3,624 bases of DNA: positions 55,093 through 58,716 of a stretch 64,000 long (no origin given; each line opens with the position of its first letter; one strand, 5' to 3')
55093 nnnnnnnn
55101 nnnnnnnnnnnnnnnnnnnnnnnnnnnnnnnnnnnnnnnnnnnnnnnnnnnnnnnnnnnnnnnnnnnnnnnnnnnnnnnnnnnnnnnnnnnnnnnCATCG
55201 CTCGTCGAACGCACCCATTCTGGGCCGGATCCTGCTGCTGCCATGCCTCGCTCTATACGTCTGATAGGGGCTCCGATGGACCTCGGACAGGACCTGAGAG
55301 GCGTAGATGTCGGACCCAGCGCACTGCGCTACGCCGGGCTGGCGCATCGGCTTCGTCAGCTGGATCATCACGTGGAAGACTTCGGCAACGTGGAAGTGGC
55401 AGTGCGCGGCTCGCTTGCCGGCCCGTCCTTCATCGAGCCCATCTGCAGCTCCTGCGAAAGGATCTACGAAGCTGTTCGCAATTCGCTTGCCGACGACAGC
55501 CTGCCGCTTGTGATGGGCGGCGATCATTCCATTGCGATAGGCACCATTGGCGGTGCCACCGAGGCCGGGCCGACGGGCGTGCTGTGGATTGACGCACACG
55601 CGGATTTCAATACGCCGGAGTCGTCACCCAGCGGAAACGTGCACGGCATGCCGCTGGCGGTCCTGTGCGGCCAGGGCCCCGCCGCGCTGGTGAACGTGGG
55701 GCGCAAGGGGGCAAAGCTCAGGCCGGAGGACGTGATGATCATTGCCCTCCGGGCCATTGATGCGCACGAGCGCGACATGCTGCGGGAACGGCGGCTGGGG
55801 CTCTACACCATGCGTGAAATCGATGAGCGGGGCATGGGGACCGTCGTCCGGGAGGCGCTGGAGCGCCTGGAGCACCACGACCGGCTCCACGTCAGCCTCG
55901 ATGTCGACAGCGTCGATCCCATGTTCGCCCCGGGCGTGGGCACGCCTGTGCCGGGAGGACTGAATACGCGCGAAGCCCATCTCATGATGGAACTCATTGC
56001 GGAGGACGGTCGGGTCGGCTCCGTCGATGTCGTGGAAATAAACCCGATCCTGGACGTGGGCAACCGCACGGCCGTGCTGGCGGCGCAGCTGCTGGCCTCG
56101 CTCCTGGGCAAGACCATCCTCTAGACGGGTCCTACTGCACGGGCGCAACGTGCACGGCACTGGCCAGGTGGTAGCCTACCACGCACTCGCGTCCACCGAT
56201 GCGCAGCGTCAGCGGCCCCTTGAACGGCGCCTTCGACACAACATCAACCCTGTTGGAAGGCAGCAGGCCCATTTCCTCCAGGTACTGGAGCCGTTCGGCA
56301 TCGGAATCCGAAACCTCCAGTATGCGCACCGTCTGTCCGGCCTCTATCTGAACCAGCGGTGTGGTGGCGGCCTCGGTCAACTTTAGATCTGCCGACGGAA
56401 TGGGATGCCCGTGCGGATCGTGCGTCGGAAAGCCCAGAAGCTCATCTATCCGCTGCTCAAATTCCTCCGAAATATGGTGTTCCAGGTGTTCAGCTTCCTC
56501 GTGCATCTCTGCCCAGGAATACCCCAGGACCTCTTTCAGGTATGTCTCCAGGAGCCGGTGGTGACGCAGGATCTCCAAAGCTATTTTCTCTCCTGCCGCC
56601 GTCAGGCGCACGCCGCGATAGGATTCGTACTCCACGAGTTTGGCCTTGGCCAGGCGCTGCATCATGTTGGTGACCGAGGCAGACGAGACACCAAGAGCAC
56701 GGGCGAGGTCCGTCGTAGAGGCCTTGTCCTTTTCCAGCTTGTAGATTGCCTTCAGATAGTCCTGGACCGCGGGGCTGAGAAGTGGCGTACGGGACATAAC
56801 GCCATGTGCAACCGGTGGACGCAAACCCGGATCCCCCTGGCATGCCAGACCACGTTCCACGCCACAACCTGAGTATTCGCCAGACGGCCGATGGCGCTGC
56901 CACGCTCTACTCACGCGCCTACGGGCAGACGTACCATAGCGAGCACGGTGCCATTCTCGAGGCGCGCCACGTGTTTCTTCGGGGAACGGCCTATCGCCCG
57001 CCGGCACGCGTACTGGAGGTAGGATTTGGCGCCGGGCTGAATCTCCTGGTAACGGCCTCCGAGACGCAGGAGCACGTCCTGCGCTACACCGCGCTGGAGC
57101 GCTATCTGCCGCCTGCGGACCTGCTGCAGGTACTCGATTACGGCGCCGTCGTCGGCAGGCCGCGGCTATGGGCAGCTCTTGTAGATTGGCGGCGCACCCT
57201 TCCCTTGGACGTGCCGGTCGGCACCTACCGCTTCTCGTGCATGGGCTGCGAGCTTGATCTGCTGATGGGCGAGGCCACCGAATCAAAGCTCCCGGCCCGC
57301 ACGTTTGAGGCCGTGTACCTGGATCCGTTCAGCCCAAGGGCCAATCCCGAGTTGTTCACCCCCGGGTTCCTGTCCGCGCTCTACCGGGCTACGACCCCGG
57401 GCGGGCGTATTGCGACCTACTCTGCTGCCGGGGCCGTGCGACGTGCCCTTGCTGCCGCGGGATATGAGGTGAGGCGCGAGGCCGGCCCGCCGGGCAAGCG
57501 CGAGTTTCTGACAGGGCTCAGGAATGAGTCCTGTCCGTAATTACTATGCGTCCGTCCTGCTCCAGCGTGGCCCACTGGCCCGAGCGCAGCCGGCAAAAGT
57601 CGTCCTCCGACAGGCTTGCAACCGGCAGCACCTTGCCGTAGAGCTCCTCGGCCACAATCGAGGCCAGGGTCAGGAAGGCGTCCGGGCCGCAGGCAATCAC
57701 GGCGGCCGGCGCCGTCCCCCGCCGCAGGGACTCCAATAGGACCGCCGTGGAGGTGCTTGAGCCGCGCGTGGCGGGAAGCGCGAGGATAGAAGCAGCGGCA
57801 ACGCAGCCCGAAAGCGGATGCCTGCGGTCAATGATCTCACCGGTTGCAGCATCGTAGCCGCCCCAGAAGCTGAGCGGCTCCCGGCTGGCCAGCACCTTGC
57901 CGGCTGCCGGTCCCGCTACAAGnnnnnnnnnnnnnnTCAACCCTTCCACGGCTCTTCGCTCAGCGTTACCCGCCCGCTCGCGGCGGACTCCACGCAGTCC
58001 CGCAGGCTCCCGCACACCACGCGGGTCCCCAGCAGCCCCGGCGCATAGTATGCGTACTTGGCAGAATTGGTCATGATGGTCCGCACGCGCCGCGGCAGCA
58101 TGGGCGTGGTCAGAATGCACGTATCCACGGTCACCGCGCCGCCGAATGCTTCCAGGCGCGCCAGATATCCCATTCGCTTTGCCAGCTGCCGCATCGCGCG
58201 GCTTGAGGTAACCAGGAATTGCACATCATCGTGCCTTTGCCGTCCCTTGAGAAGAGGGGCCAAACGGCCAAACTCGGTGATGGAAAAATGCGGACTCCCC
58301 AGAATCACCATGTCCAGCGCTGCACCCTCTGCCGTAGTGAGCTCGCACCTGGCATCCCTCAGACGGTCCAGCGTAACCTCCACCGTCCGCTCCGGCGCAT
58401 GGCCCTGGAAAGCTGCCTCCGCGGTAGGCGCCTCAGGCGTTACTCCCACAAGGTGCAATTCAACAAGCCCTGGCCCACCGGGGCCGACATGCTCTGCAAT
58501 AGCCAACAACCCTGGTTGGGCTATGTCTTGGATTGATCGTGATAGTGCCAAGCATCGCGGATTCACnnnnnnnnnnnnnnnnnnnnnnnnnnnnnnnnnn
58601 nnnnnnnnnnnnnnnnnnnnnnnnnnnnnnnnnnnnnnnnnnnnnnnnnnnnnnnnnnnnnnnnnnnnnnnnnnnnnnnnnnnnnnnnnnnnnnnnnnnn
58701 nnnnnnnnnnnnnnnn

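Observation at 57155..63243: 1.3-kb direct repeats with reciprocally truncated genes flank a 3.5-kb island: the footprint of single-crossover integration of a ~4.8-kb element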

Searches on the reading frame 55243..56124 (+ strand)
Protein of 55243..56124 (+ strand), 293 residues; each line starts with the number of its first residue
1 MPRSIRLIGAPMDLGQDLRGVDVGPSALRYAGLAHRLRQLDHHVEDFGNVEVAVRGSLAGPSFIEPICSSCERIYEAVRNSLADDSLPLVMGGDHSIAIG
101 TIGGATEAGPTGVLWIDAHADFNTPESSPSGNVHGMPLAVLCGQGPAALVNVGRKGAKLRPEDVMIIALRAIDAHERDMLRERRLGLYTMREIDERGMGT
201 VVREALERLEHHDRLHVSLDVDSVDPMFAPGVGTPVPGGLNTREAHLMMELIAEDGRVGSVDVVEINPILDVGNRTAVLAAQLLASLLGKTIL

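Call 7: search_protein_families(library=pfam, proteins=[window:55243-56124:+], max_evalue=0.01)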
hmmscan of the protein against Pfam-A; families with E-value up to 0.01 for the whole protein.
window:55243-56124:+ (293 aa): 1 family
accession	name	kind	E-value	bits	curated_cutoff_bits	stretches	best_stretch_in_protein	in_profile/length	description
PF00491.26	Arginase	-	1.2e-76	258.3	22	1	4-288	2-279/280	Arginase family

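Call 12: find_encoding_contigs(protein=window:55243-56124:+, flank=10000, max_places=10)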
Protein window:55243-56124:+ (293 aa): no gene with exactly this product is on record in the collection.

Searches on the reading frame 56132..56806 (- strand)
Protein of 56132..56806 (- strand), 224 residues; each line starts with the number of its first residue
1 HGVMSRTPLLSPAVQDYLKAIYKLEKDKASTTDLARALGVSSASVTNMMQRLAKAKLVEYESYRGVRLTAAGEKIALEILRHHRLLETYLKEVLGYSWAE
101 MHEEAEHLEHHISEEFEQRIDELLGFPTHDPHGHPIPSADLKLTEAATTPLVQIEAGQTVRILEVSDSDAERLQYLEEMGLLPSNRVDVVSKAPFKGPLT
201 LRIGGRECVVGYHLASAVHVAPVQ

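Call 7: search_protein_families(library=pfam, proteins=[window:56132-56806:-], max_evalue=0.01)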
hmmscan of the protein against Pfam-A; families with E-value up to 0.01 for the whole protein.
window:56132-56806:- (224 aa): 16 families
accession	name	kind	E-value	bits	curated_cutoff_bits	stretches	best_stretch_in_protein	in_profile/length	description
PF02742.21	Fe_dep_repr_C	-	1.5e-31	108.6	27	1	69-137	1-69/70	Iron dependent repressor, metal binding and dimerisation domain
PF04023.20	FeoA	-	7.9e-19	67.9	23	1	150-221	2-73/74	FeoA domain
PF01325.25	Fe_dep_repress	-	2e-17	63.6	26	1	10-66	2-60/60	Iron dependent repressor, N-terminal DNA binding domain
PF12802.13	MarR_2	-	9e-07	29.4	27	1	16-62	9-54/61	MarR family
PF13545.12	HTH_Crp_2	-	0.00011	22.6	27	1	29-68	23-61/70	Crp-like helix-turn-helix domain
PF01047.28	MarR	-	0.00014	22.2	24.6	1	26-59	15-48/59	MarR family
PF13412.12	HTH_24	-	0.00086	19.3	21.9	1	26-58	15-47/48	Winged helix-turn-helix DNA-binding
PF25213.1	HVO_A0261_N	-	0.00093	19.5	35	1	23-82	19-77/86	HVO_A0261 N-terminal domain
PF12840.13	HTH_20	-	0.00094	19.5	27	1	24-60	14-50/51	Helix-turn-helix domain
PF14394.12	DUF4423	-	0.0013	19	30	0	18-63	26-71/165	Domain of unknown function (DUF4423)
PF02082.26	Rrf2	-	0.0027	18.3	30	1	25-77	19-74/132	Iron-dependent Transcriptional regulator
PF01978.25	TrmB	-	0.0033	17.7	25.6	1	24-62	18-56/68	Sugar-specific transcriptional regulator TrmB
PF09339.16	HTH_IclR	-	0.0038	17.4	22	1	30-61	20-51/52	IclR helix-turn-helix domain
PF01022.26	HTH_5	-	0.0066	16.8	22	0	18-60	5-47/47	Bacterial regulatory protein, arsR family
PF00427.26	PBS_linker_poly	-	0.0069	16.9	28.7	0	78-124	62-108/126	Phycobilisome Linker polypeptide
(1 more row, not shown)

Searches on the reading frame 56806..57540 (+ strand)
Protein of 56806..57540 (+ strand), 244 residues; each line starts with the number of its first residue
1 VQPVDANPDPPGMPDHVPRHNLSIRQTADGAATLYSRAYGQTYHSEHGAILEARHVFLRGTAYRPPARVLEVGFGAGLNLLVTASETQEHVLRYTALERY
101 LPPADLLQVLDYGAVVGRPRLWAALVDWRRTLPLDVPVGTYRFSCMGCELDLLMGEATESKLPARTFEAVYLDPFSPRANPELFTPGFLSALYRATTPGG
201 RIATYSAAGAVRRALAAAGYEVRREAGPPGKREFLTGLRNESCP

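Call 7: search_protein_families(library=pfam, proteins=[window:56806-57540:+], max_evalue=0.01)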
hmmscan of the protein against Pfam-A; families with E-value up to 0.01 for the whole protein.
window:56806-57540:+ (244 aa): 1 family
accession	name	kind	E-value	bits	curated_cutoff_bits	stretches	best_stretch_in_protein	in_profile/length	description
PF05430.17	Methyltransf_30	-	1.8e-26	92.9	22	1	142-239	25-123/124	S-adenosyl-L-methionine-dependent methyltransferase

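Call 8: search_protein_families(library=ncbifam, proteins=[window:56806-57540:+], max_evalue=0.01)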
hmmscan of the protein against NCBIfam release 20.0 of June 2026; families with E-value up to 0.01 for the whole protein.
window:56806-57540:+ (244 aa): 3 families
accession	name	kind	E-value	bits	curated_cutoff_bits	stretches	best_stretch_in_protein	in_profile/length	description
NF033855.1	tRNA_MNMC2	equivalog_domain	5.5e-48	163.6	136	1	34-239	1-208/209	tRNA (5-methylaminomethyl-2-thiouridine)(34)-methyltransferase MnmC2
NF002480.1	PRK01747.1-1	equivalog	9.9e-37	126.6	540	1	32-239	11-227/645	bifunctional tRNA (5-methylaminomethyl-2-thiouridine)(34)-methyltransferase MnmC2/FAD-dependent 5-carboxymethylaminomethyl-2-thiouridine(34)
NF002481.1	PRK01747.1-2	equivalog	5.8e-23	81.5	600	1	33-237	7-214/611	bifunctional tRNA (5-methylaminomethyl-2-thiouridine)(34)-methyltransferase MnmC2/FAD-dependent 5-carboxymethylaminomethyl-2-thiouridine(34)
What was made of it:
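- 56806..57540 (+): Intact mnmC2 (stand-alone tRNA mnm5s2U methyltransferase, 'mnmD'). NCBIfam NF033855 scores 163.6 bits against a cut-off of 136; Pfam PF05430 also hits (calls 7, 8).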

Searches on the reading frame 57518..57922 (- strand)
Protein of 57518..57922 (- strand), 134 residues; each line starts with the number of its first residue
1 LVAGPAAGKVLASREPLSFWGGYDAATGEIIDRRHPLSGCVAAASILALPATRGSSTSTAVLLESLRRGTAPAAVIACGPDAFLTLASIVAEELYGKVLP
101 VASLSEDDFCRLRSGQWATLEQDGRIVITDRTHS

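Call 7: search_protein_families(library=pfam, proteins=[window:57518-57922:-], max_evalue=0.01)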
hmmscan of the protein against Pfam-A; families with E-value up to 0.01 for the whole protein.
window:57518-57922:- (134 aa): 1 family
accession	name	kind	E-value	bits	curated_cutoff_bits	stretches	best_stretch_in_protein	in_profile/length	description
PF01989.23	AcnX_swivel_put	-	3.7e-20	72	27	1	17-92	1-76/80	Aconitase X swivel domain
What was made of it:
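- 57518..57925 (-): AcnX small subunit (DUF126), left copy. It is intact but now lies downstream of a dead large-subunit gene. PF01989, E = 3.7e-20 (call 7).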

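Call 8: search_protein_families(library=ncbifam, proteins=[window:57518-57922:-], max_evalue=0.01)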
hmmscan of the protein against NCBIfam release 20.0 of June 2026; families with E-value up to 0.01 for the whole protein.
window:57518-57922:- (134 aa): 2 families
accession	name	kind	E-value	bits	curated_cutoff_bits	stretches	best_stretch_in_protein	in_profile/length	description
NF051439.1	C3LHypDHLhpIPSEAE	equivalog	3.6e-36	124.7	700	1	1-123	3-125/555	cis-3-hydroxy-L-proline dehydratase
NF003046.0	PRK03955.1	equivalog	1.5e-14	54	163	1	4-92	12-100/132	DUF126 domain-containing protein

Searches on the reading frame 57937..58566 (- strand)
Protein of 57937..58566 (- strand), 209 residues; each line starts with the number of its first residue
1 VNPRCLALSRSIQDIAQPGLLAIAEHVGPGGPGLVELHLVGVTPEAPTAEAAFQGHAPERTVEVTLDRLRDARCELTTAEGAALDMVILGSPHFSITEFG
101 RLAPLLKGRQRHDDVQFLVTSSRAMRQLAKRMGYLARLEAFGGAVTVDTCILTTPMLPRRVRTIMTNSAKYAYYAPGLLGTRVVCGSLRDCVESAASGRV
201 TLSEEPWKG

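Call 7: search_protein_families(library=pfam, proteins=[window:57937-58566:-], max_evalue=0.01)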
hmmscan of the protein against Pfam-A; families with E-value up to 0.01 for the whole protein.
window:57937-58566:- (209 aa): 1 family
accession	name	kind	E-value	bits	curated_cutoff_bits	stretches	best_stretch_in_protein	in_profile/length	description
PF04412.18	AcnX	-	5.1e-46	157.6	31.5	1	37-193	244-400/400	Aconitase X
